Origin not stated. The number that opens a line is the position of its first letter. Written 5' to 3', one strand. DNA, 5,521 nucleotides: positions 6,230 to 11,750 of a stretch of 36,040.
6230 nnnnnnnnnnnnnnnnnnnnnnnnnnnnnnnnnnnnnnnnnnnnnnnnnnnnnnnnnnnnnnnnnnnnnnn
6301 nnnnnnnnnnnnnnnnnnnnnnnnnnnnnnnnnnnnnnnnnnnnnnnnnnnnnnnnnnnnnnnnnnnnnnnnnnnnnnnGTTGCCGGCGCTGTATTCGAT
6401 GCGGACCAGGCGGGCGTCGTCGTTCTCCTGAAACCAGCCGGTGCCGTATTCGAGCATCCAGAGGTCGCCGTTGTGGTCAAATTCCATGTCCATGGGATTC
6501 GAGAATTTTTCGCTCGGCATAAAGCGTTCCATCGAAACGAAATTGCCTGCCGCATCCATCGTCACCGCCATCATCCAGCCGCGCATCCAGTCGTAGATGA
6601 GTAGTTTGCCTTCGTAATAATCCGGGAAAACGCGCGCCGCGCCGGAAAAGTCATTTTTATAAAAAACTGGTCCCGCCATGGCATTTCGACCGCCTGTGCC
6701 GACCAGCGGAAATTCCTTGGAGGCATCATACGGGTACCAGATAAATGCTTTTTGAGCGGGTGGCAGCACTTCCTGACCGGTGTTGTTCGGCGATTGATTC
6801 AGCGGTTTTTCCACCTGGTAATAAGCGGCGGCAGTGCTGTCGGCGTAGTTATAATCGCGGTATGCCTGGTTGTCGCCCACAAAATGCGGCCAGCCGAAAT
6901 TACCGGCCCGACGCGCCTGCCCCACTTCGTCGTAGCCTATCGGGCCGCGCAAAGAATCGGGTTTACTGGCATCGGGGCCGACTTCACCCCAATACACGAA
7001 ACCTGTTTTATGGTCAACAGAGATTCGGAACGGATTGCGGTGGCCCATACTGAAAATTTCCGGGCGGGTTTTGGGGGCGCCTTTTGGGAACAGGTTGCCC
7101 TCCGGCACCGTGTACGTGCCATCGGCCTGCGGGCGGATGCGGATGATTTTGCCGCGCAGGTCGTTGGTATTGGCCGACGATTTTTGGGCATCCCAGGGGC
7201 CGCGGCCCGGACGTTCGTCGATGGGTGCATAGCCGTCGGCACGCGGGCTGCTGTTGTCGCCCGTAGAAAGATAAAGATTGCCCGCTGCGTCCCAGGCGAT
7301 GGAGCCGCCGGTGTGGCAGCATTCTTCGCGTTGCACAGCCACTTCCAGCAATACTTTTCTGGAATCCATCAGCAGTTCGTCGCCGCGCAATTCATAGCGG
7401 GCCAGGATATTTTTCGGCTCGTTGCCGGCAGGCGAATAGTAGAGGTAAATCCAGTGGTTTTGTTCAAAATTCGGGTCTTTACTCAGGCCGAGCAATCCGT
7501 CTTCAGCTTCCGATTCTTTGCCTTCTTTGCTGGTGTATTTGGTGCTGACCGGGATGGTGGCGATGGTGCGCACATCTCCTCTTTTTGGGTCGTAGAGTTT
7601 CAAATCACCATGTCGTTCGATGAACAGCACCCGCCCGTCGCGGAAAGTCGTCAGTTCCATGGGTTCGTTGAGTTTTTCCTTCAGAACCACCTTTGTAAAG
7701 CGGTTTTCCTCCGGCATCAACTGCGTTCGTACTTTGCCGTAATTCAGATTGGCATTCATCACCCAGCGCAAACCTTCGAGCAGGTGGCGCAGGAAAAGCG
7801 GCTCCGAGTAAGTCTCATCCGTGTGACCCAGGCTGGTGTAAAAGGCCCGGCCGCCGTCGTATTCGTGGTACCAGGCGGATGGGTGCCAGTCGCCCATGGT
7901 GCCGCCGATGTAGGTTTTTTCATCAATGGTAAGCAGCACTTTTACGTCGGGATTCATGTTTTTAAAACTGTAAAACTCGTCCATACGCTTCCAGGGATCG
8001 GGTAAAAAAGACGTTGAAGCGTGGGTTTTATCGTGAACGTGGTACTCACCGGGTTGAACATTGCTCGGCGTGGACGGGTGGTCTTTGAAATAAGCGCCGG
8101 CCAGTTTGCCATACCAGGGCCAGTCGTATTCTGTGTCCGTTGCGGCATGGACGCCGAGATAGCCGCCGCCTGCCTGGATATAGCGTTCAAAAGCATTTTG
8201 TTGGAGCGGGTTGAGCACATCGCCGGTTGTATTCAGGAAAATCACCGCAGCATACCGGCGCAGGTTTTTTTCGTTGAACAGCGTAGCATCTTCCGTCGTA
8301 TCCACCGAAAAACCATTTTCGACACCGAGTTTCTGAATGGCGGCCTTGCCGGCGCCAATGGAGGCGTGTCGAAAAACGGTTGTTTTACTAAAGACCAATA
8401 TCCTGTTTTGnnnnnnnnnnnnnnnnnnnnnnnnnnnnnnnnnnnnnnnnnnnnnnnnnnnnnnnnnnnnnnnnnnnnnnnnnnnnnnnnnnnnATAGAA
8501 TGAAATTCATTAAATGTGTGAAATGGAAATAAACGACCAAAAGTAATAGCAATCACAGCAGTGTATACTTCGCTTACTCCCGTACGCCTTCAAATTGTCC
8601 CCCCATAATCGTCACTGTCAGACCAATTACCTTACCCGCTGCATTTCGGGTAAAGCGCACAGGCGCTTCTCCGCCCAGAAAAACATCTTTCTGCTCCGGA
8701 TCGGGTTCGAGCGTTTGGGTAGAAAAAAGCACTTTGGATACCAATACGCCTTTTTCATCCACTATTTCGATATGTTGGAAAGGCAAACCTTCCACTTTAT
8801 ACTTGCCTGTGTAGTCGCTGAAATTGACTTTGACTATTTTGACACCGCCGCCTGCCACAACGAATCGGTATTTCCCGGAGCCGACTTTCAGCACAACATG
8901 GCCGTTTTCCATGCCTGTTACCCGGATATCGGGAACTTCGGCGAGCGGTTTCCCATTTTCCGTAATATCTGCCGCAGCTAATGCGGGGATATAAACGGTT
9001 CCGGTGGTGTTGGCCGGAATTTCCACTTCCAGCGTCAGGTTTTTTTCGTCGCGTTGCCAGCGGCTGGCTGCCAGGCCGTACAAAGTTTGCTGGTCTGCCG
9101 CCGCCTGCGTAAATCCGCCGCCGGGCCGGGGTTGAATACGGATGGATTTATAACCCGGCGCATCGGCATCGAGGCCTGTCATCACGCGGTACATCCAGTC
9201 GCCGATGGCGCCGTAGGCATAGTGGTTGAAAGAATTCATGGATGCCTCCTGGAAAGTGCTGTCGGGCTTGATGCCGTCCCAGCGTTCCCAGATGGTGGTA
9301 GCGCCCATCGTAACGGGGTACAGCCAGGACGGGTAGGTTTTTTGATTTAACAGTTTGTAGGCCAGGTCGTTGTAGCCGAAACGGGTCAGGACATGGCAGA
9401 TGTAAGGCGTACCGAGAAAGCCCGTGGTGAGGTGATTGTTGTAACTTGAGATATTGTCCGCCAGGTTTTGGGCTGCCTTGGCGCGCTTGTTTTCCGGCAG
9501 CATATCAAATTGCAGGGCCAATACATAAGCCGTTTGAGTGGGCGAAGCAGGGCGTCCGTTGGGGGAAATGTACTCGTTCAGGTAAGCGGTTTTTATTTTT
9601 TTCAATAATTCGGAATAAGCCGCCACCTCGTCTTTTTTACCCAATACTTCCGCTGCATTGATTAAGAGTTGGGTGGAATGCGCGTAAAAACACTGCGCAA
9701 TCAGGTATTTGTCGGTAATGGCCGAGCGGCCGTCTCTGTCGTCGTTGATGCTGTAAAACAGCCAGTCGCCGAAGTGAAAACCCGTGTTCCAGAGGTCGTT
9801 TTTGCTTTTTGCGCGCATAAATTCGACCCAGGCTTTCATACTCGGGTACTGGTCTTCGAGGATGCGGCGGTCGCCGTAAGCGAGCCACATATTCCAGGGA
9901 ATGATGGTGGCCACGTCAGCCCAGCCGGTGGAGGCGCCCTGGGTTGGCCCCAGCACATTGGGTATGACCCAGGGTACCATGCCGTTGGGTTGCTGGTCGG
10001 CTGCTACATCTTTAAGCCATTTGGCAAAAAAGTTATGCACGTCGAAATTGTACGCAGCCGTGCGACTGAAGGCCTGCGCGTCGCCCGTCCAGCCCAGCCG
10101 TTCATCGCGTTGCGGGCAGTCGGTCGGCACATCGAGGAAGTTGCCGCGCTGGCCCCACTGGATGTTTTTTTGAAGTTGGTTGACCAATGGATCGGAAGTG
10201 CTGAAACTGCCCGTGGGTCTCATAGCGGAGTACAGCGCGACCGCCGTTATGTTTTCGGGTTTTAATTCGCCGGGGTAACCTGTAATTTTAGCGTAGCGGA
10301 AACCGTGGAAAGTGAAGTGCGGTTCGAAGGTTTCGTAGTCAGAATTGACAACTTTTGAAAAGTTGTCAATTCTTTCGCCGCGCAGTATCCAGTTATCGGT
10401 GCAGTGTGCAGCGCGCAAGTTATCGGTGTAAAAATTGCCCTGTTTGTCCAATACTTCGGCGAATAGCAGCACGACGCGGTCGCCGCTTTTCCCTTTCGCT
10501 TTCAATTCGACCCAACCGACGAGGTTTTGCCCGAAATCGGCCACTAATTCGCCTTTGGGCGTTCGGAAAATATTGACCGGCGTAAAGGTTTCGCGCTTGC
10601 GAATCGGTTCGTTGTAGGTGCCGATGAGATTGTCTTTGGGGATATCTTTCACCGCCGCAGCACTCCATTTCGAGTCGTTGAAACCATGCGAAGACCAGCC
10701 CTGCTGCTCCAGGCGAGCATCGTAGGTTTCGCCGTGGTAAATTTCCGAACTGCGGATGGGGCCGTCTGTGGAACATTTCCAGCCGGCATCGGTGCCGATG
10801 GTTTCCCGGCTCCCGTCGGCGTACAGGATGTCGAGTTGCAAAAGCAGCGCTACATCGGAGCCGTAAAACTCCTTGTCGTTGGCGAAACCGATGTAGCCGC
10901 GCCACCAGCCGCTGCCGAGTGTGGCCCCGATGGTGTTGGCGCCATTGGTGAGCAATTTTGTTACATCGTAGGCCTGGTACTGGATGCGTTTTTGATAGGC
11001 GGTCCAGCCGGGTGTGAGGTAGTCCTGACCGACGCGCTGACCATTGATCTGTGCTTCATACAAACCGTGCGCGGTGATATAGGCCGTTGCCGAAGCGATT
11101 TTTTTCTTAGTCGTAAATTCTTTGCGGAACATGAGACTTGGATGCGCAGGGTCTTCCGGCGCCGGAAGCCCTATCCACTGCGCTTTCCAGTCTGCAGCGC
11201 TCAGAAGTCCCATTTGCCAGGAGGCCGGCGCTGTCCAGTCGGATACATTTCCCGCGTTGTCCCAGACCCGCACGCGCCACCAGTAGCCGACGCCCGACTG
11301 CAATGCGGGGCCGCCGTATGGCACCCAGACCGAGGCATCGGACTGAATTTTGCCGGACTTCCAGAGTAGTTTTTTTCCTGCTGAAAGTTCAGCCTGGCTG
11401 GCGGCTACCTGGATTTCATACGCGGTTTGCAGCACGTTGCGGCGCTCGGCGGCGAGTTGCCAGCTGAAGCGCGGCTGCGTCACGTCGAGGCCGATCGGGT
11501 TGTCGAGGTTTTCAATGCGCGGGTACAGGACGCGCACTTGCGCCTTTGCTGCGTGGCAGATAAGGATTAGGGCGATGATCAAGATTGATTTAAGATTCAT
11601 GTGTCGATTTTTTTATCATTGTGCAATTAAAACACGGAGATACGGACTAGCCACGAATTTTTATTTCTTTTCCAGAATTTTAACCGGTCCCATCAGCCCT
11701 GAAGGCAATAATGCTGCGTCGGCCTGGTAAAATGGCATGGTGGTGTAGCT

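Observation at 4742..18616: Possible periplasmic oxidative (keto-sugar) glycoside-processing module embedded in the rhamnosidase operon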

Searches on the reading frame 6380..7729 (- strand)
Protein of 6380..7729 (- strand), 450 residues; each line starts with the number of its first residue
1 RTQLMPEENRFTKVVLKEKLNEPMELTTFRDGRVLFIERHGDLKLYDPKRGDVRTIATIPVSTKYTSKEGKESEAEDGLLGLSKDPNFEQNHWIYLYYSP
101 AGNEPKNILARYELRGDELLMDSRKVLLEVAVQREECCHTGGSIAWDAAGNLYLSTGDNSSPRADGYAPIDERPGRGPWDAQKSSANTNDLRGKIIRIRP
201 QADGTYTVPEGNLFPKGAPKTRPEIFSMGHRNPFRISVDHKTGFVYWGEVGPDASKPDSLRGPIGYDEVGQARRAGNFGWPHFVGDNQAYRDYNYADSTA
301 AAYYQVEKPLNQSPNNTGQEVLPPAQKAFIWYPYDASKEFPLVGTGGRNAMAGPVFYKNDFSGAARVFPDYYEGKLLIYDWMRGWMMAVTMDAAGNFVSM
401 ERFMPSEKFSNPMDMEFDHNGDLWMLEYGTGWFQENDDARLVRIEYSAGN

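Call 48: search_solved_structures(query=window:6380-7729:-, max_evalue=0.01, show_alignments=4)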
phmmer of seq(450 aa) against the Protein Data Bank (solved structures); distinct sequences matched with E-value up to 0.01: 10.
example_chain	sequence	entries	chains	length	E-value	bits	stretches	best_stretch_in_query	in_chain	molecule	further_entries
2ism_A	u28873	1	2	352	6.9e-20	74.7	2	189-293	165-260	Putative oxidoreductase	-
3a9g_A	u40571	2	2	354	3.8e-14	55.8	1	16-285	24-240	Putative uncharacterized protein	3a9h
8re0_A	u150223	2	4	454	7e-12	48.3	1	9-306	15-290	Quinoprotein glucose dehydrogenase B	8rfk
1c9u_A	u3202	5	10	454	7.1e-12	48.3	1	9-306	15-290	SOLUBLE QUINOPROTEIN GLUCOSE DEHYDROGENASE | PROTEIN (SOLUBLE QUINOPROTEIN GLUCOSE DEHYDROGENASE) | Quinoprotein glucose dehydrogenase B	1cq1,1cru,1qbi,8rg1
5min_A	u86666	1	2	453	9.3e-12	47.9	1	9-306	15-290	Quinoprotein glucose dehydrogenase B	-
7cdy_A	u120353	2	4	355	3.5e-11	46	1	17-273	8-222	glucose dehydrogenase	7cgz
2g8s_A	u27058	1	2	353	1.3e-08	37.5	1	15-282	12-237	Glucose/sorbosone dehydrogenases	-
3das_A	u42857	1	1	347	0.0001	24.7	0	63-283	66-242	Putative oxidoreductase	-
7pgm_A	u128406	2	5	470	0.0048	19.2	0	23-240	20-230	Hedgehog-interacting protein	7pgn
3ho3_A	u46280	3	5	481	0.0049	19.1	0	22-240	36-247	Hedgehog-interacting protein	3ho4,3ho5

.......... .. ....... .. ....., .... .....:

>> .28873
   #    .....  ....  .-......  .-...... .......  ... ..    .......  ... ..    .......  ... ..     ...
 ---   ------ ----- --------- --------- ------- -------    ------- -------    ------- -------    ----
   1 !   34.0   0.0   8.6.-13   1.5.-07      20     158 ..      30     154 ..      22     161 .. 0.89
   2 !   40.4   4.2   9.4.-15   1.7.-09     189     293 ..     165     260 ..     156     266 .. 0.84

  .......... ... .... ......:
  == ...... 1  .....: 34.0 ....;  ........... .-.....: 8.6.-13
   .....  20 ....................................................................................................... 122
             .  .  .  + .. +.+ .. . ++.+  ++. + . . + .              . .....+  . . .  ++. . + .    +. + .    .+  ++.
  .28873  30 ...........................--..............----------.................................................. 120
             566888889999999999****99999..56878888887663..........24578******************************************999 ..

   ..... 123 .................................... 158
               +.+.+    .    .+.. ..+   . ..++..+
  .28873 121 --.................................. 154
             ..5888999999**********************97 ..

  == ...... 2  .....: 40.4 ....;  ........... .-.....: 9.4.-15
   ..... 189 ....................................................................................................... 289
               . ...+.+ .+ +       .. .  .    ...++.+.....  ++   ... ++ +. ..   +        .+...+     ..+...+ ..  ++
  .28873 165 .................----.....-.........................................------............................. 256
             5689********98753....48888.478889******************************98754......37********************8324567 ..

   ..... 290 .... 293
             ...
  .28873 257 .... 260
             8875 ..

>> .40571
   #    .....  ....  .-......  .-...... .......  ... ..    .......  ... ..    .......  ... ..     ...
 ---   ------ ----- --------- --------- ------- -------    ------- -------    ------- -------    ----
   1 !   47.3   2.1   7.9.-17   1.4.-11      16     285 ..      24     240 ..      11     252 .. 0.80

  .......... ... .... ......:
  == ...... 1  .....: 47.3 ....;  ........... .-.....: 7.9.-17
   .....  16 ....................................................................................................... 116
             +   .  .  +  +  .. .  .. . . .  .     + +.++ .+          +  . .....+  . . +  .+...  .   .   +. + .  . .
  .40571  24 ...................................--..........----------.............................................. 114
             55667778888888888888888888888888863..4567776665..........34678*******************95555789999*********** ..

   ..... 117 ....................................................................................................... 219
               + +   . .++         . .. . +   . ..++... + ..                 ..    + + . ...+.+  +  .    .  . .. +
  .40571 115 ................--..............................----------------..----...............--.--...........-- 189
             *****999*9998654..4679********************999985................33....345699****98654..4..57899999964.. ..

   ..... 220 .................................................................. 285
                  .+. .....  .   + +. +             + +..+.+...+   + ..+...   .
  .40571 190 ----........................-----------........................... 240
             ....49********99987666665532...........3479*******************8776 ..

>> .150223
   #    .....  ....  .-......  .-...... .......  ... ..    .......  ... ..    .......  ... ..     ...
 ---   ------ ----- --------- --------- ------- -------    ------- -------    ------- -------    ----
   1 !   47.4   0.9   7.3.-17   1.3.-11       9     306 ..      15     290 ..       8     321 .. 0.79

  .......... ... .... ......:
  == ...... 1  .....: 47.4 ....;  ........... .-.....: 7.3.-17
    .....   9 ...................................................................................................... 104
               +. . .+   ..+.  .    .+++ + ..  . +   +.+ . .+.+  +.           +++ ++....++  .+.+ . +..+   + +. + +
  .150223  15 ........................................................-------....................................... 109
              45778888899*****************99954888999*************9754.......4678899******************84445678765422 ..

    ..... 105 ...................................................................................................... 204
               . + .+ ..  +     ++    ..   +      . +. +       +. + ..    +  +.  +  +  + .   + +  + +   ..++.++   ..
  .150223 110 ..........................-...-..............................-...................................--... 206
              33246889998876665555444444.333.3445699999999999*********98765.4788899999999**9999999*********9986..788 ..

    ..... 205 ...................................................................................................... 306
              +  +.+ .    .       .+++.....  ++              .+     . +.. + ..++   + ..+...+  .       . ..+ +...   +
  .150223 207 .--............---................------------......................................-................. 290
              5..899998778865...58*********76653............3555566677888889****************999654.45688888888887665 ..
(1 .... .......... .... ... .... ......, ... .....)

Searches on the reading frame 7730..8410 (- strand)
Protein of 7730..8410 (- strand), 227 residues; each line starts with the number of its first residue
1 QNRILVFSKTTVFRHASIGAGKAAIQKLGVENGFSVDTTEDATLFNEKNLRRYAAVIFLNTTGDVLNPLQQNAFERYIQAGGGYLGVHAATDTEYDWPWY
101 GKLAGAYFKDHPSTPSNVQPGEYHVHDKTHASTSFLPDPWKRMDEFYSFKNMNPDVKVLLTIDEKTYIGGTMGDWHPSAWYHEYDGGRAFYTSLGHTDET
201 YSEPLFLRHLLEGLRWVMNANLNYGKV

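Call 90: predict_structure(alignment_id=A3)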
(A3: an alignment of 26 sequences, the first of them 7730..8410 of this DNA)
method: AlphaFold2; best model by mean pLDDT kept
length: 227 residues; sequences in the alignment: 26
mean_pLDDT: 89.3   pTM: 0.89
mean pLDDT of the five models: 89.3, 87.4, 85.9, 84.4, 83.0
residues with pLDDT >= 90: 136; 70-90: 77; 50-70: 14; < 50: 0
segments of 3 or more residues with pLDDT < 50: none
pLDDT, mean of each block of 10 residues (from residue 1): 92 91 98 97 96 95 88 90 91 65 77 85 94 96 87 89 88 82 84 94 97 93 85
secondary structure, 60 per line:
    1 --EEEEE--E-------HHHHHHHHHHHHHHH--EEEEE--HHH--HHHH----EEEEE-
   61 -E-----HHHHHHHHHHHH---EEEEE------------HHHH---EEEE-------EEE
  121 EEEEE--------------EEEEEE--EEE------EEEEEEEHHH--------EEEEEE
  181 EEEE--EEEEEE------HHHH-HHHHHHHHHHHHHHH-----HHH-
elements in order: E3-7 H18-32 E35-39 H47-50 E55-59 H68-79 E83-87 H100-103 E107-110 E118-125 E140-145 E148-150 E157-163 E175-184 E187-192 H199-202 H204-218

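Call 92: fold_search(model_id=the predicted structure, library=pdb)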
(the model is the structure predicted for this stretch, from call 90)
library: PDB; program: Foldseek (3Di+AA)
matches with E <= 10: 1430; with E <= 0.001: 92
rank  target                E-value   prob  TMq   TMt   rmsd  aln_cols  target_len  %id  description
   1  4jqs_A                2.1e-16  1.00  0.79  0.73   2.9       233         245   26  Crystal structure of a Putative thua-like protein (BACUNI_01602) from Bacteroides uniformis ATCC 8492 at 2.30 A resolu (released 2013-05-08)
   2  4pxy_A                1.3e-15  1.00  0.79  0.74   3.0       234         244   26  Crystal structure of a Putative thua-like protein (BACUNI_01602) from Bacteroides uniformis ATCC 8492 at 1.50 A resolu (released 2014-04-23)
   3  4e5v_A                4.2e-11  1.00  0.73  0.61   5.5       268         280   21  Crystal structure of a Putative thua-like protein (PARMER_02418) from Parabacteroides merdae ATCC 43184 at 1.75 A reso (released 2012-04-04)
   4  4e5v_B                6.4e-11  1.00  0.75  0.62   5.3       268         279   21  Crystal structure of a Putative thua-like protein (PARMER_02418) from Parabacteroides merdae ATCC 43184 at 1.75 A reso (released 2012-04-04)
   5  2gk3_E                1.4e-10  1.00  0.67  0.62   5.9       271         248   12  Cytoplasmic Protein STM3548 from Salmonella typhimurium (released 2006-05-02)
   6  3rht_A                9.6e-08  1.00  0.63  0.57   6.0       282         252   12  Crystal structure of type 1 glutamine amidotransferase (GATase1)-like protein from Planctomyces limnophilus (released 2011-04-27)
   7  5fms_B                1.8e-07  1.00  0.63  0.63   5.2       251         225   10  mmIFT52 N-terminal domain (released 2016-03-09)
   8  5e9a_B                1.0e-06  1.00  0.60  0.23   4.6       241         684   14  Crystal structure analysis of the cold-adamped beta-galactosidase from Rahnella sp. R3 (released 2016-10-26)
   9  3tts_A                1.2e-06  1.00  0.61  0.23   5.1       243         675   12  Crystal structure of beta-galactosidase from Bacillus circulans sp. alkalophilus (released 2012-03-21)
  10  1wl8                  1.6e-06  1.00  0.59  0.69   4.5       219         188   14  Crystal structure of PH1346 protein from Pyrococcus horikoshii (released 2005-08-16)
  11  2d7j                  2.1e-06  1.00  0.61  0.71   4.0       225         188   13  Crystal Structure Analysis of Glutamine Amidotransferase from Pyrococcus horikoshii OT3 (released 2006-11-21)
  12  5xb7_E                2.5e-06  1.00  0.57  0.22   5.6       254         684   14  GH42 alpha-L-arabinopyranosidase from Bifidobacterium animalis subsp. lactis Bl-04 (released 2017-11-01)
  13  8ibt_B                2.5e-06  1.00  0.55  0.21   5.5       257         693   12  Crystal structure of GH42 beta-galactosidase BiBga42A from Bifidobacterium longum subspecies infantis E318S mutant in  (released 2023-06-07)
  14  9kpv_A                2.7e-06  1.00  0.54  0.29   6.3       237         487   13  Crystal structure of enzyme (released 2025-12-24)
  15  5xb7_D                3.3e-06  1.00  0.58  0.22   5.3       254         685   14  GH42 alpha-L-arabinopyranosidase from Bifidobacterium animalis subsp. lactis Bl-04 (released 2017-11-01)
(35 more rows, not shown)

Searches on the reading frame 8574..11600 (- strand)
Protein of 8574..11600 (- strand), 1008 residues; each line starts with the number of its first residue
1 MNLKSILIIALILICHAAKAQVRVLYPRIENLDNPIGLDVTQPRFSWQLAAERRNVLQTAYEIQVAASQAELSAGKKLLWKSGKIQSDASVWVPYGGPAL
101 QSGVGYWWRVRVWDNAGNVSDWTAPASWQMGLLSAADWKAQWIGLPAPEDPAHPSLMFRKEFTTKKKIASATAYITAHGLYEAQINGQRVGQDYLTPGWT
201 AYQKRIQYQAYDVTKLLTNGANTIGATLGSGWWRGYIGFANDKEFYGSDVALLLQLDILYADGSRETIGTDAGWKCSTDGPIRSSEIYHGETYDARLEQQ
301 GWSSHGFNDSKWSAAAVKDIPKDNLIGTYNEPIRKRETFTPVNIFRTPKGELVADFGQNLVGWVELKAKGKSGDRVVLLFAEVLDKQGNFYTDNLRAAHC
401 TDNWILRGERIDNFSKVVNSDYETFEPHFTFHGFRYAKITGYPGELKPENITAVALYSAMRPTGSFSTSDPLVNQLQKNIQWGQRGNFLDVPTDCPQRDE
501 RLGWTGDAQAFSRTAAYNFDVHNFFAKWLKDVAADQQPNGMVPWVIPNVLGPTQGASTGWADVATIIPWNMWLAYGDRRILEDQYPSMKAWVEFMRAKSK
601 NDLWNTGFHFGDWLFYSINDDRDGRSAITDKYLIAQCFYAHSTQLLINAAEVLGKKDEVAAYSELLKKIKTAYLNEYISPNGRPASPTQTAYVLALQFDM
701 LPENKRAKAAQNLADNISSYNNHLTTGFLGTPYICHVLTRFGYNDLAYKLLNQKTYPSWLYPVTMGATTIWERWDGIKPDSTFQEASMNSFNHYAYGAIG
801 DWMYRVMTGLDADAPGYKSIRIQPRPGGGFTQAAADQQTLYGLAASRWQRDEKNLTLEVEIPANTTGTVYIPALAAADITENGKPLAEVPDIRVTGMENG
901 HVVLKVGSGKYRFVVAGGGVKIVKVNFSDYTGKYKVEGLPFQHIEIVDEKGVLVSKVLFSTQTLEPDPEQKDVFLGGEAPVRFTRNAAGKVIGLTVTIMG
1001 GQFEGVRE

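Call 3: search_protein_families(library=pfam, proteins=[window:8574-11600:-])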
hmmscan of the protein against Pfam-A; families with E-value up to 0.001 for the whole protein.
window:8574-11600:- (1008 aa): 5 families
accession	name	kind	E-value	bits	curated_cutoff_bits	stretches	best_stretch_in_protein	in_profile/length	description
PF17389.8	Bac_rhamnosid6H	-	7.4e-131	436.9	24.5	1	463-806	3-338/339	Bacterial alpha-L-rhamnosidase 6 hairpin glycosidase domain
PF08531.16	Bac_rhamnosid_N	-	1.6e-62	210.8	25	1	166-336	1-171/172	Alpha-L-rhamnosidase N-terminal domain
PF25788.1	Ig_Rha78A_N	-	2.3e-38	131.1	27.4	1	27-134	4-105/105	Rha78A-like, N-terminal immunoglobulin domain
PF05592.18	Bac_rhamnosid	-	3.5e-31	107.6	22.2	1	346-457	2-102/102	Bacterial alpha-L-rhamnosidase concanavalin-like domain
PF17390.7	Bac_rhamnosid_C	-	4.5e-20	71.7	22.1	1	809-883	1-75/78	Bacterial alpha-L-rhamnosidase C-terminal domain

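Call 8: search_protein_families(library=ncbifam, proteins=[window:8574-11600:-], max_evalue=0.001)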
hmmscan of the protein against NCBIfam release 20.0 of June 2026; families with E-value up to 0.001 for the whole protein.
window:8574-11600:- (1008 aa): 2 families
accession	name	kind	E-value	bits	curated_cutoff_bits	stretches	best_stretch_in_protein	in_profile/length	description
NF041573.1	rhamnosid_Stmyc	equivalog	1.5e-271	903.6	1720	2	154-914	300-1027/1028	alpha-L-rhamnosidase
NF041572.1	rhamnosid_Flavobac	equivalog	2.9e-153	512.2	1800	2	155-913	178-941/946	alpha-L-rhamnosidase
